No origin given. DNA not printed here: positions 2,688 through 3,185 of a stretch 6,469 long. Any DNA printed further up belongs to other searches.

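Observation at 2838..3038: Small membrane/lipoprotein-like ORF just upstream of VP1: candidate for the missing lysis or superinfection-exclusion function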

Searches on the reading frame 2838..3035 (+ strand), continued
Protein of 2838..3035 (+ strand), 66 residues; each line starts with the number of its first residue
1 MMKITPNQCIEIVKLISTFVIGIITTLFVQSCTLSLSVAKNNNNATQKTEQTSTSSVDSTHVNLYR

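Call 87: search_protein_families(library=pfam, alignment_id=A5, max_evalue=0.1)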
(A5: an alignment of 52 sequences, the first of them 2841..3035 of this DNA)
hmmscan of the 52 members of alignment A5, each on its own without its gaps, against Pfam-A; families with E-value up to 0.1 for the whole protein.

A. member 1, window:2841-3035:+ (65 aa): 1 family
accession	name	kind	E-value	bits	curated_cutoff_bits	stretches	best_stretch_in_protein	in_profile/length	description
PF02203.21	TarH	-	0.076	13.3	25.2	1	17-62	12-60/177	Tar ligand binding domain homologue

B. families by the number of members that match (of 52 scanned): 29 families (the first 25 are shown)
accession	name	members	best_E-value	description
PF20096.4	DUF6486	4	3.9e-12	Family of unknown function (DUF6486)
PF13800.11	Sigma_reg_N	2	0.015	Sigma factor regulator N-terminal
PF06736.16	TMEM175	2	0.043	Endosomal/lysosomal potassium channel TMEM175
PF15102.11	TMEM154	2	0.054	TMEM154 protein family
PF11374.13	DUF3176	1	0.0033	Protein of unknown function (DUF3176)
PF06143.16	Baculo_11_kDa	1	0.0041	Baculovirus 11 kDa family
PF12553.13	DUF3742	1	0.0076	Protein of unknown function (DUF3742)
PF12049.13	DUF3531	1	0.0083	Protein of unknown function (DUF3531)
PF03318.18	ETX_MTX2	1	0.0094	Clostridium epsilon toxin ETX/Bacillus mosquitocidal toxin MTX2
PF13229.12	Beta_helix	1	0.011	Right handed beta helix region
PF10358.15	NT-C2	1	0.014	N-terminal C2 in EEIG1 and EHBP1 proteins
PF10322.15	7TM_GPCR_Sru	1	0.02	Serpentine type 7TM GPCR chemoreceptor Sru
PF07204.16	Orthoreo_P10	1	0.021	Orthoreovirus membrane fusion protein p10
PF20858.2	Pgp3_N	1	0.027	Immunodominant antigen Pgp3, N-terminal domain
PF06011.17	TRP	1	0.032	Transient receptor potential (TRP) ion channel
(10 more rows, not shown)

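Call 88: search_protein_families(library=phrogs, alignment_id=A5, max_evalue=0.01)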
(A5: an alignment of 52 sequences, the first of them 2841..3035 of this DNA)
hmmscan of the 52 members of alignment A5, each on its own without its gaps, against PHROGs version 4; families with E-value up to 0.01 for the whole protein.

A. member 1, window:2841-3035:+ (65 aa): 0 families

B. families by the number of members that match (of 52 scanned): 4 families
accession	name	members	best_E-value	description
phrog_13404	-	1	0.0029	holin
phrog_6588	-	1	0.0047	-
phrog_3727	-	1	0.0065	-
phrog_1717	-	1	0.0086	-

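Call 89: search_solved_structures(query=A5, max_evalue=1)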
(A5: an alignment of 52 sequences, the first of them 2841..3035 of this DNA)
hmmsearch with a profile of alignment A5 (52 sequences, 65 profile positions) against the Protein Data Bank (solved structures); distinct sequences matched with E-value up to 1: 0.

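Call 90: search_protein_families(library=pfam, proteins=[L042:5344-5538:+, P0231, P0263, P0290, P0241, P0240, P0288, P0251, P0262, P0289], max_evalue=0.01)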
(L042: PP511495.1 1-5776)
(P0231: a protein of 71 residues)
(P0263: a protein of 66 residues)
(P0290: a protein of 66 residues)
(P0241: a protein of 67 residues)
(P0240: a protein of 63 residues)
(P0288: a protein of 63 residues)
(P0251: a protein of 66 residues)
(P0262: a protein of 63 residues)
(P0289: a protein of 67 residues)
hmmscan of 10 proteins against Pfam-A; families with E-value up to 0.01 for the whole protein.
L042:5344-5538:+ (65 aa): 0 families

P0231 (71 aa): 0 families

P0263 (66 aa): 0 families

P0290 (66 aa): 0 families

P0241 (67 aa): 0 families

P0240 (63 aa): 0 families

P0288 (63 aa): 0 families

P0251 (66 aa): 0 families

P0262 (63 aa): 0 families

P0289 (67 aa): 0 families

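Call 91: search_protein_families(library=pfam, proteins=[P0206, P0213, P0216, P0217, P0224, P0228, P0258], max_evalue=0.01)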
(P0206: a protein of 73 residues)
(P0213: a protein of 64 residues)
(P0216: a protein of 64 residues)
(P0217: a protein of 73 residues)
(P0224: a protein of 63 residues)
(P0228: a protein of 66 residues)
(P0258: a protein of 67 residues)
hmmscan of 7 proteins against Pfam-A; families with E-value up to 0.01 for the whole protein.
P0206 (73 aa): 0 families

P0213 (64 aa): 0 families

P0216 (64 aa): 0 families

P0217 (73 aa): 0 families

P0224 (63 aa): 0 families

P0228 (66 aa): 0 families

P0258 (67 aa): 1 family
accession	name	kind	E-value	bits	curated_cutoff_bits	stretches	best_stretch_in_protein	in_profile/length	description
PF12553.13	DUF3742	-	0.0076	16.7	27.2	1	6-53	48-95/120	Protein of unknown function (DUF3742)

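Call 92: search_protein_families(library=pfam, proteins=[P0247, P0267, P0280, P0264, P0250, P0212, P0273], max_evalue=0.01)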
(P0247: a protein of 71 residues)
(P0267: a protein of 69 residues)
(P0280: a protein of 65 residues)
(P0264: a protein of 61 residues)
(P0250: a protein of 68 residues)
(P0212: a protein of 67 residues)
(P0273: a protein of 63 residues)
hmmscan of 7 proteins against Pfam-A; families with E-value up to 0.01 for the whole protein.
P0247 (71 aa): 0 families

P0267 (69 aa): 0 families

P0280 (65 aa): 1 family
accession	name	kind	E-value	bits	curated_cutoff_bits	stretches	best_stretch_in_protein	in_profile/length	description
PF11374.13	DUF3176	-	0.0033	18.1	27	1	6-56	13-62/105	Protein of unknown function (DUF3176)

P0264 (61 aa): 0 families

P0250 (68 aa): 0 families

P0212 (67 aa): 1 family
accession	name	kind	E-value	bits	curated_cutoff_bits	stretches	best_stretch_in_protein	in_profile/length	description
PF03318.18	ETX_MTX2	-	0.0094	16.3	22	1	31-66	87-123/228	Clostridium epsilon toxin ETX/Bacillus mosquitocidal toxin MTX2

P0273 (63 aa): 0 families

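Call 93: search_protein_families(library=pfam, proteins=[P0214, P0218, P0221, P0239, P0248, P0249, P0256, P0272, P0287, P0302], max_evalue=0.001)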
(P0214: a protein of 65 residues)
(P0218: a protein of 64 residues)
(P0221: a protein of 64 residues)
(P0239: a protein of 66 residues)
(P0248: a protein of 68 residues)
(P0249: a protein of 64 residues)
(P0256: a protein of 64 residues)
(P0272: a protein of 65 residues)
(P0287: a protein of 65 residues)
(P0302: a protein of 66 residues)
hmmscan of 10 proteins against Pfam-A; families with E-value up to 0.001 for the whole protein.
P0214 (65 aa): 0 families

P0218 (64 aa): 0 families

P0221 (64 aa): 0 families

P0239 (66 aa): 0 families

P0248 (68 aa): 0 families

P0249 (64 aa): 0 families

P0256 (64 aa): 0 families

P0272 (65 aa): 0 families

P0287 (65 aa): 0 families

P0302 (66 aa): 0 families

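Call 94: search_protein_families(library=pfam, proteins=[P0215, P0223, P0242, P0269, P0296, P0202, P0204, P0207, P0297, P0301], max_evalue=0.001)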
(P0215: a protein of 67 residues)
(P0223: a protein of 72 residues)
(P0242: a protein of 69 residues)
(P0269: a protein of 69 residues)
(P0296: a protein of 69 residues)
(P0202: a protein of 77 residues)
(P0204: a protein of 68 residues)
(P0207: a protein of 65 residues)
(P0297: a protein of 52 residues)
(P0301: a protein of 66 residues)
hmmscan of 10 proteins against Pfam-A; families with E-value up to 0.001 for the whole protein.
P0215 (67 aa): 0 families

P0223 (72 aa): 0 families

P0242 (69 aa): 1 family
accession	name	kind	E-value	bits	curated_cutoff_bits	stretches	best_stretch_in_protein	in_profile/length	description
PF20096.4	DUF6486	-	1.5e-10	40.9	22.7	1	11-35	5-29/31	Family of unknown function (DUF6486)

P0269 (69 aa): 1 family
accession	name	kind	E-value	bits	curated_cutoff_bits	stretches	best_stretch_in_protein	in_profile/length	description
PF20096.4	DUF6486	-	3.9e-12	46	22.7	1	7-34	2-29/31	Family of unknown function (DUF6486)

P0296 (69 aa): 1 family
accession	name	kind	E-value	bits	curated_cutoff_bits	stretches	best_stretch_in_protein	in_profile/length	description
PF20096.4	DUF6486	-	2.4e-07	30.7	22.7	1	1-29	1-29/31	Family of unknown function (DUF6486)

P0202 (77 aa): 0 families

P0204 (68 aa): 0 families

P0207 (65 aa): 0 families

P0297 (52 aa): 0 families

P0301 (66 aa): 0 families

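Call 95: search_protein_families(library=pfam, proteins=[P0303, P0304], max_evalue=1)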
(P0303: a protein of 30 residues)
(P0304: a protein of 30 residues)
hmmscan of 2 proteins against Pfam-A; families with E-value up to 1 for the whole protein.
P0303 (30 aa): 0 families

P0304 (30 aa): 0 families

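Call 108: search_protein_families(library=padloc, proteins=[window:2841-3035:+], max_evalue=0.1)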
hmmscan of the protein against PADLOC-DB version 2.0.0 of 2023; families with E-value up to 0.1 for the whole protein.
window:2841-3035:+ (65 aa): 0 families
